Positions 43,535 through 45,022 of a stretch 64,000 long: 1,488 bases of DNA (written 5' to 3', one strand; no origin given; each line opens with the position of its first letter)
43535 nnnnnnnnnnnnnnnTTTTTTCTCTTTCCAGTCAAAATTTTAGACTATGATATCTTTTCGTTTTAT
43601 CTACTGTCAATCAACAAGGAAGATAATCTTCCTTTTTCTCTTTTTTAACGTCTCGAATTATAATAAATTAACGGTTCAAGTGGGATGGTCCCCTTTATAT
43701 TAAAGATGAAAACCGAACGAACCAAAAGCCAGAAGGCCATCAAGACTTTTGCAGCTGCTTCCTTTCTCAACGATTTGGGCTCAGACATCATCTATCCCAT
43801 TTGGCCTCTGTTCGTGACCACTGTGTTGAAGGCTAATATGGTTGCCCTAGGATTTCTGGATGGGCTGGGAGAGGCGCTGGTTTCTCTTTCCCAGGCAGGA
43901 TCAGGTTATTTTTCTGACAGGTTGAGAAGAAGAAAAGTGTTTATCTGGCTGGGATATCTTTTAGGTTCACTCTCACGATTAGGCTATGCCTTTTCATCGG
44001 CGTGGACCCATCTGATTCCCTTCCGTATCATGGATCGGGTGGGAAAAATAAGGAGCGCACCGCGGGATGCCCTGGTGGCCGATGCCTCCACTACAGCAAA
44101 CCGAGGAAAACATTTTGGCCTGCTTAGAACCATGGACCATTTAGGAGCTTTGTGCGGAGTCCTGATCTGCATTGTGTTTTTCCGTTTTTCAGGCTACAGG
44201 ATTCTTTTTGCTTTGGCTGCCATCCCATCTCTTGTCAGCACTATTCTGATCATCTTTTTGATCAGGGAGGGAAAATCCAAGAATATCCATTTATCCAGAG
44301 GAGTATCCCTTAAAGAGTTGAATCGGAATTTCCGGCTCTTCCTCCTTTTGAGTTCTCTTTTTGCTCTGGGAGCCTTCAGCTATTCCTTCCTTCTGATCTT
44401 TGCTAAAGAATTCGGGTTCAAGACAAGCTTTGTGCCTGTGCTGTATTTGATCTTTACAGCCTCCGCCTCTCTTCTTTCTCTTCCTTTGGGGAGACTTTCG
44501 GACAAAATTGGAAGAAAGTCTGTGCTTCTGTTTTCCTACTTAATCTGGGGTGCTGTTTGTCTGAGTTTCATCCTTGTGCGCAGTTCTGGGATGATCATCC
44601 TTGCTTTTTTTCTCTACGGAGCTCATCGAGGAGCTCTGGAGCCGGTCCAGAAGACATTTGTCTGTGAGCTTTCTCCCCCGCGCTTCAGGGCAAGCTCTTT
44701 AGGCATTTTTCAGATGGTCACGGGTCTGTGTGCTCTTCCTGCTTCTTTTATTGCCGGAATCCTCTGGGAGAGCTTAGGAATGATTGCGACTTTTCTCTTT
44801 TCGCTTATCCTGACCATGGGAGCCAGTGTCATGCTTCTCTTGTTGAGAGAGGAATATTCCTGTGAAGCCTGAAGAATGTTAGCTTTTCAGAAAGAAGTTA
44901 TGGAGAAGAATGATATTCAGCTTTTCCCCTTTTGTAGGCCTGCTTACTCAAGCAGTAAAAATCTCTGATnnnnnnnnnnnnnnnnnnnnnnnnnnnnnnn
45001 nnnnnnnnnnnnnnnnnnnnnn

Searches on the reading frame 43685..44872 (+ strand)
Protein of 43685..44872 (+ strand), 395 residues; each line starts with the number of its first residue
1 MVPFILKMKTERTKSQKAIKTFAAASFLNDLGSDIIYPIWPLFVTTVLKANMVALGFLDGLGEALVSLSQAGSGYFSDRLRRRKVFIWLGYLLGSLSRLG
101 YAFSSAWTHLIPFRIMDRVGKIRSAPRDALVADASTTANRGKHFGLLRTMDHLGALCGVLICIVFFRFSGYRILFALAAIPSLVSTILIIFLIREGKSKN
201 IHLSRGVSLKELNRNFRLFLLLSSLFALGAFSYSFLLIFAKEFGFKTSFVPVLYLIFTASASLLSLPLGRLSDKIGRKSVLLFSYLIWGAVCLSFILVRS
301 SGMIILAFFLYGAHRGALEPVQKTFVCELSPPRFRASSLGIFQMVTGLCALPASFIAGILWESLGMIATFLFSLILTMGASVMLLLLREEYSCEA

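Call 86: search_protein_families(library=pfam, proteins=[window:43685-44872:+], max_evalue=0.00001)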
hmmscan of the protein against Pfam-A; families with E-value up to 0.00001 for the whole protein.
window:43685-44872:+ (395 aa): 2 families
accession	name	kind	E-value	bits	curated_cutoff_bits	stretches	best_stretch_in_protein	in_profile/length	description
PF07690.21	MFS_1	-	2.7e-41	142.1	33.4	2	23-251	2-241/347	Major Facilitator Superfamily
PF00083.30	Sugar_tr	-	1.2e-06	28.1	22.3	0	239-382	280-432/452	Sugar (and other) transporter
